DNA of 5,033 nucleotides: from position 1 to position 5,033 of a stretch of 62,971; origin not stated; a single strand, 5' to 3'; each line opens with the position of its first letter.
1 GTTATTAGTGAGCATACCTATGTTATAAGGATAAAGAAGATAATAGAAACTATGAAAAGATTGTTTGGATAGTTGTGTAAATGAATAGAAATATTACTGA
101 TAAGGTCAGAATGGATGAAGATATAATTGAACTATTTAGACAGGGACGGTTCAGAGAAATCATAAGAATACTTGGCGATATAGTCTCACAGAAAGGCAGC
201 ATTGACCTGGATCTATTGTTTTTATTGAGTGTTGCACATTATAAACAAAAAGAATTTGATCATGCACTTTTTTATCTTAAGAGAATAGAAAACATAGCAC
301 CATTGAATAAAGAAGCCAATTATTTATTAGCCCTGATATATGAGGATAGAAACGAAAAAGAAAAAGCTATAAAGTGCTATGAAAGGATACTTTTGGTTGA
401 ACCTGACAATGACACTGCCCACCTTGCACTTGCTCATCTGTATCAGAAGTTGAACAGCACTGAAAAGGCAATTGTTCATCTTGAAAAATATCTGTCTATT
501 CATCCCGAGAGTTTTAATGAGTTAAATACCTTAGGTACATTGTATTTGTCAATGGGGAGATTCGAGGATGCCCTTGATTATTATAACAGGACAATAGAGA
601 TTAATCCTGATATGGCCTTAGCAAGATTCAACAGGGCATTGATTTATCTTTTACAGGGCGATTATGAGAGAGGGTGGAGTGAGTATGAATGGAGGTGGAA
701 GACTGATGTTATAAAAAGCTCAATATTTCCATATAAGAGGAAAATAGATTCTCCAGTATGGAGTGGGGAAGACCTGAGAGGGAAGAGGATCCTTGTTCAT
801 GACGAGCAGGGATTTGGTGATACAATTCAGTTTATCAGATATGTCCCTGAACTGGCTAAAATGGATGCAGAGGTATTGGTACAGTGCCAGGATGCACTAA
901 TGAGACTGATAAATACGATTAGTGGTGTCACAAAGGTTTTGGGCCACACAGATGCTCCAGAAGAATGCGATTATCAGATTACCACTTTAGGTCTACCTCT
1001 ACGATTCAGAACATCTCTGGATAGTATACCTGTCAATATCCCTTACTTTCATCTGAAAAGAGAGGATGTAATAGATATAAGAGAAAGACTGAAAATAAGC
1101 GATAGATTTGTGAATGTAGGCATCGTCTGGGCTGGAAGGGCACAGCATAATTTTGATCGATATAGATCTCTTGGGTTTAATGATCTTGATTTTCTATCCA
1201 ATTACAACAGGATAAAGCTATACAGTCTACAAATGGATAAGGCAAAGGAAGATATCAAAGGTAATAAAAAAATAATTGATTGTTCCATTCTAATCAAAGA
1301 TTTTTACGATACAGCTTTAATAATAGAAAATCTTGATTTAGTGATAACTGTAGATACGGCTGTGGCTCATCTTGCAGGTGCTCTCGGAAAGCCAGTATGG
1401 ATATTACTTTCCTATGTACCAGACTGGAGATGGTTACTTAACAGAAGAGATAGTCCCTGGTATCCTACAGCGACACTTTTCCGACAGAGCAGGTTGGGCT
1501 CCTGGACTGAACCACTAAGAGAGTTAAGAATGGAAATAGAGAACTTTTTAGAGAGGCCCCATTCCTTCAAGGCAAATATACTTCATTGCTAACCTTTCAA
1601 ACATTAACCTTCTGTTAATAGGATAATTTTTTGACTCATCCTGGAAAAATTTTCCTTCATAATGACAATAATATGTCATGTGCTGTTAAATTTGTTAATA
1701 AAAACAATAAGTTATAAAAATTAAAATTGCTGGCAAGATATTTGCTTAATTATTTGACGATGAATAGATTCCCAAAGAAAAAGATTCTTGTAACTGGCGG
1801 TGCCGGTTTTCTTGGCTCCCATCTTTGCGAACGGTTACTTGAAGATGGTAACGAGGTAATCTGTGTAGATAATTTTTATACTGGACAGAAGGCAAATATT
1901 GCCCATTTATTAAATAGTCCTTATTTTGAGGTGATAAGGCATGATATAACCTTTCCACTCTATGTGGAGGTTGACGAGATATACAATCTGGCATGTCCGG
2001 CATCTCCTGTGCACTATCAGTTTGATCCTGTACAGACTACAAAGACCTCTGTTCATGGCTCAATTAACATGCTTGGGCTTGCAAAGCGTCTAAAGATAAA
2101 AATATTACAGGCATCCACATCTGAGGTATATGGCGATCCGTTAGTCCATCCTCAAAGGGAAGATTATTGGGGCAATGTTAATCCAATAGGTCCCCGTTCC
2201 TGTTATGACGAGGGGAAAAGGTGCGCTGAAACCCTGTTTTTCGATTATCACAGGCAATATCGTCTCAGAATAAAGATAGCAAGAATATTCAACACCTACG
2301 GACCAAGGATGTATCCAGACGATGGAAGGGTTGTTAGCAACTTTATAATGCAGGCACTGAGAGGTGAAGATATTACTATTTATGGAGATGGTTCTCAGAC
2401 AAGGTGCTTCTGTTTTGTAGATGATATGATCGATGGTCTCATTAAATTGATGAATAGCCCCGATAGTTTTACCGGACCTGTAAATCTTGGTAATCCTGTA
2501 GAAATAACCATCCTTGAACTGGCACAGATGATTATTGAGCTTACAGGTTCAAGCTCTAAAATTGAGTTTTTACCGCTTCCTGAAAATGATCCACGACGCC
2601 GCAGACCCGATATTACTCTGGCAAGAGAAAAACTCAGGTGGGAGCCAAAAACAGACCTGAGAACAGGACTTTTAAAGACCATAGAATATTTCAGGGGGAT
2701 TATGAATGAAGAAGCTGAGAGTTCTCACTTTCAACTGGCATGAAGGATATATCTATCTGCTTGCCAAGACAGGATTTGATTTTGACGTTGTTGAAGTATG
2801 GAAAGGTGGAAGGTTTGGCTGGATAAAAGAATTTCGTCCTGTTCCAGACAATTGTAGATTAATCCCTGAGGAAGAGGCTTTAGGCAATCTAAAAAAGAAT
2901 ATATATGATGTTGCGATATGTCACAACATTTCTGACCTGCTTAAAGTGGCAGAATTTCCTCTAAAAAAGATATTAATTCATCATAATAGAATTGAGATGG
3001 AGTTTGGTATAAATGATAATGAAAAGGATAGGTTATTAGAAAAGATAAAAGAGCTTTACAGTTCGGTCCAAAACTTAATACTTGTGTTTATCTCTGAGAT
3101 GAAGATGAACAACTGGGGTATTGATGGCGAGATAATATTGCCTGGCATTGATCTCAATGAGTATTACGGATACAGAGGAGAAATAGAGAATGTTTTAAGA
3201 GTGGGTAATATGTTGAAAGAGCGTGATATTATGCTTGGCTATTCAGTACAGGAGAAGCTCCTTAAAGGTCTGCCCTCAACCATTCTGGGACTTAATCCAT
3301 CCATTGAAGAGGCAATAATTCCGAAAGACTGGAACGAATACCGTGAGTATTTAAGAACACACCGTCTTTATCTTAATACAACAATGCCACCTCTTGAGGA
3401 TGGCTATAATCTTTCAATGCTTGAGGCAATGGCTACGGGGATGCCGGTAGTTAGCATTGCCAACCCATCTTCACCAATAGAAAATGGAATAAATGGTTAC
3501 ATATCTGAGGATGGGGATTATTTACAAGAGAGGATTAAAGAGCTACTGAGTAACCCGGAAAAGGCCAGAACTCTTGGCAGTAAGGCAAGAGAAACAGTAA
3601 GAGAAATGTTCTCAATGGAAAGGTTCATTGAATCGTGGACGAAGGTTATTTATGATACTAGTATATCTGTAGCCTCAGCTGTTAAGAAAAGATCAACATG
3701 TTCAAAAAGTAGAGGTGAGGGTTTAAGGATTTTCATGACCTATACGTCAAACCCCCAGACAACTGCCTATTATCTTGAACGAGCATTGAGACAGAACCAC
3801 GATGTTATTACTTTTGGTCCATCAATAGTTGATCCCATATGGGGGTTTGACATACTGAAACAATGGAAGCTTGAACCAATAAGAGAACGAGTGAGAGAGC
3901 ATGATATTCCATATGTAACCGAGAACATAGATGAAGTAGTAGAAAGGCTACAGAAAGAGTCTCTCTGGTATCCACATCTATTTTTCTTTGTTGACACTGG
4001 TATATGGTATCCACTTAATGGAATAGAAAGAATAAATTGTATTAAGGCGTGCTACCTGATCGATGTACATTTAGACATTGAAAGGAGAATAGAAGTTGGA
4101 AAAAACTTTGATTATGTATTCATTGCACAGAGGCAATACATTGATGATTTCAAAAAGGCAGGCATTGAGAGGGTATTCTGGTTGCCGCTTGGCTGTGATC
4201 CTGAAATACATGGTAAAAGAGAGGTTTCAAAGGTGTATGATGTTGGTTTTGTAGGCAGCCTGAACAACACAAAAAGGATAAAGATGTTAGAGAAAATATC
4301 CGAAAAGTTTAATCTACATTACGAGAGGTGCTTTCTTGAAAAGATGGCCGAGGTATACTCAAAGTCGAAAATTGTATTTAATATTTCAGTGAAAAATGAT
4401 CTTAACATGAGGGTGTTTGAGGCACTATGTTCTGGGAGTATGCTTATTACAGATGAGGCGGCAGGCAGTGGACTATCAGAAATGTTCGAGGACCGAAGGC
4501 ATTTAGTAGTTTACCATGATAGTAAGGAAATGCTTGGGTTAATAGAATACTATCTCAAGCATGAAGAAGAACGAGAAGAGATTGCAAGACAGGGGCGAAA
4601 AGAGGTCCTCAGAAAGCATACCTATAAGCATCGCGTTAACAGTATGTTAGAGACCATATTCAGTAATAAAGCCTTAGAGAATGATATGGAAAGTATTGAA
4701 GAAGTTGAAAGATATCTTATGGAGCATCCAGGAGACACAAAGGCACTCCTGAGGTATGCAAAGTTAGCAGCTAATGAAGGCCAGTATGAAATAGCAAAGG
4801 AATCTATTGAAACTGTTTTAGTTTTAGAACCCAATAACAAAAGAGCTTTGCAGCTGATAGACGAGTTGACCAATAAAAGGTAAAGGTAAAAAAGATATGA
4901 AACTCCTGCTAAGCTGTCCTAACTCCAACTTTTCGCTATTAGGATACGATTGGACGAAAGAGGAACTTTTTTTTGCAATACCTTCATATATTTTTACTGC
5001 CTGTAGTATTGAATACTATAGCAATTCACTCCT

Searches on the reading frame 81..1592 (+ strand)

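Call 25: search_protein_families(library=pfam, max_evalue=1e-8, proteins=[window:81-1592:+])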
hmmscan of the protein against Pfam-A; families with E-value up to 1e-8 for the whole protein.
window:81-1592:+ (503 aa): 14 families
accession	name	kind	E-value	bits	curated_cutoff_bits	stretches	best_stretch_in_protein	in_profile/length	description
PF00515.34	TPR_1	-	1.3e-26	91.7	27.8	0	148-177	4-33/34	Tetratricopeptide repeat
PF07719.23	TPR_2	-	4e-23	80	27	0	147-177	3-33/34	Tetratricopeptide repeat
PF13181.12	TPR_8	-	3.3e-19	67.8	25.7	0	78-110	2-34/34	Tetratricopeptide repeat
PF13428.12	TPR_14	-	2.7e-18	65.1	23.5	0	78-120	2-44/44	Tetratricopeptide repeat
PF13432.12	TPR_16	-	1.4e-17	64.3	32.7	0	150-197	2-49/65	Tetratricopeptide repeat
PF14559.12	TPR_19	-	1.9e-17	63.8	25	0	55-110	3-58/68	Tetratricopeptide repeat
PF13431.12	TPR_17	-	2.1e-17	62.3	24.4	0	167-197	1-31/34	Tetratricopeptide repeat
PF12895.13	ANAPC3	-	4.3e-14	53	27.2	0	93-170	5-81/82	Anaphase-promoting complex, cyclosome, subunit 3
PF13371.12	TPR_9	-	4.6e-14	52.6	35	0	85-143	3-61/73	Tetratricopeptide repeat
PF13414.12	TPR_11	-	1.1e-13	51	26.8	0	152-193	1-42/42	TPR repeat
PF13424.12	TPR_12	-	1.4e-13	51.3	30.1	0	113-174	5-74/77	Tetratricopeptide repeat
PF13174.12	TPR_6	-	2.8e-13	50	26.3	0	78-108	1-31/33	Tetratricopeptide repeat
PF13176.12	TPR_7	-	2.2e-10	40.2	27.9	0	82-109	4-31/36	Tetratricopeptide repeat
PF14853.12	Fis1_TPR_C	-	7.4e-09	36.1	25.3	0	44-87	2-45/53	Fis1 C-terminal tetratricopeptide repeat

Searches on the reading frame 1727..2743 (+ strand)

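Call 25: search_protein_families(library=pfam, max_evalue=1e-8, proteins=[window:1727-2743:+])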
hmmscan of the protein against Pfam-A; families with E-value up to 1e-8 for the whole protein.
window:1727-2743:+ (338 aa): 2 families
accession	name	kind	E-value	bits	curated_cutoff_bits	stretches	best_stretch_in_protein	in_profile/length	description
PF16363.11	GDP_Man_Dehyd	-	1.4e-51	176.4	27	1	21-315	1-329/332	GDP-mannose 4,6 dehydratase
PF01370.27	Epimerase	-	7.4e-50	170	20.9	1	20-254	1-239/240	NAD dependent epimerase/dehydratase family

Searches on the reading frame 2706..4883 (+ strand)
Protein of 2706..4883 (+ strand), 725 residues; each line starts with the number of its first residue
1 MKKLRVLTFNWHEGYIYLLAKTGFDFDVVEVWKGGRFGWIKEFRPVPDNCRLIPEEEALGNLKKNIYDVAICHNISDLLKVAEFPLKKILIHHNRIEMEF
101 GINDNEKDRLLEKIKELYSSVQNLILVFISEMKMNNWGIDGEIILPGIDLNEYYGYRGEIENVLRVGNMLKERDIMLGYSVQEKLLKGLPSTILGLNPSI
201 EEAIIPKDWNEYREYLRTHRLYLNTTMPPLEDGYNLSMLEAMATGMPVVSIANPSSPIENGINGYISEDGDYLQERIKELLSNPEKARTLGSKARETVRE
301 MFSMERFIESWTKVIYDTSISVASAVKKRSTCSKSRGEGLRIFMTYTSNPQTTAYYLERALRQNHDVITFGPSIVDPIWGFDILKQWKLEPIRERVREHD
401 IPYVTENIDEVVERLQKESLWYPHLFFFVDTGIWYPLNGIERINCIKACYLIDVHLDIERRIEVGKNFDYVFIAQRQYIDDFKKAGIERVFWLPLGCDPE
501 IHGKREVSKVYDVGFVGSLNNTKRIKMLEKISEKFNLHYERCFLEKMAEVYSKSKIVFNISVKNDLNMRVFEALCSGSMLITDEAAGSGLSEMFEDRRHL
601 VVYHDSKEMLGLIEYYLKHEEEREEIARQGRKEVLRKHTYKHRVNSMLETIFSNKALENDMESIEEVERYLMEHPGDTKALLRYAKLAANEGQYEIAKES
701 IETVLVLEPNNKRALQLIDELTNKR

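Call 25: search_protein_families(library=pfam, max_evalue=1e-8, proteins=[window:2706-4883:+])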
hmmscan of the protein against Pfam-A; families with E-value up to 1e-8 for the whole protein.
window:2706-4883:+ (725 aa): 3 families
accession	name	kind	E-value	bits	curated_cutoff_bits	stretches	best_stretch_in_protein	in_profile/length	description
PF13524.12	Glyco_trans_1_2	-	4.4e-42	143.9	25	2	544-648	37-143/144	Glycosyl transferase-like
PF00534.26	Glycos_transf_1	-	3.4e-13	49.9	26.4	0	228-296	99-171/172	Glycosyl transferases group 1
PF13692.12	Glyco_trans_1_4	-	7e-13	49.5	27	0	210-283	68-142/142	Glycosyl transferases group 1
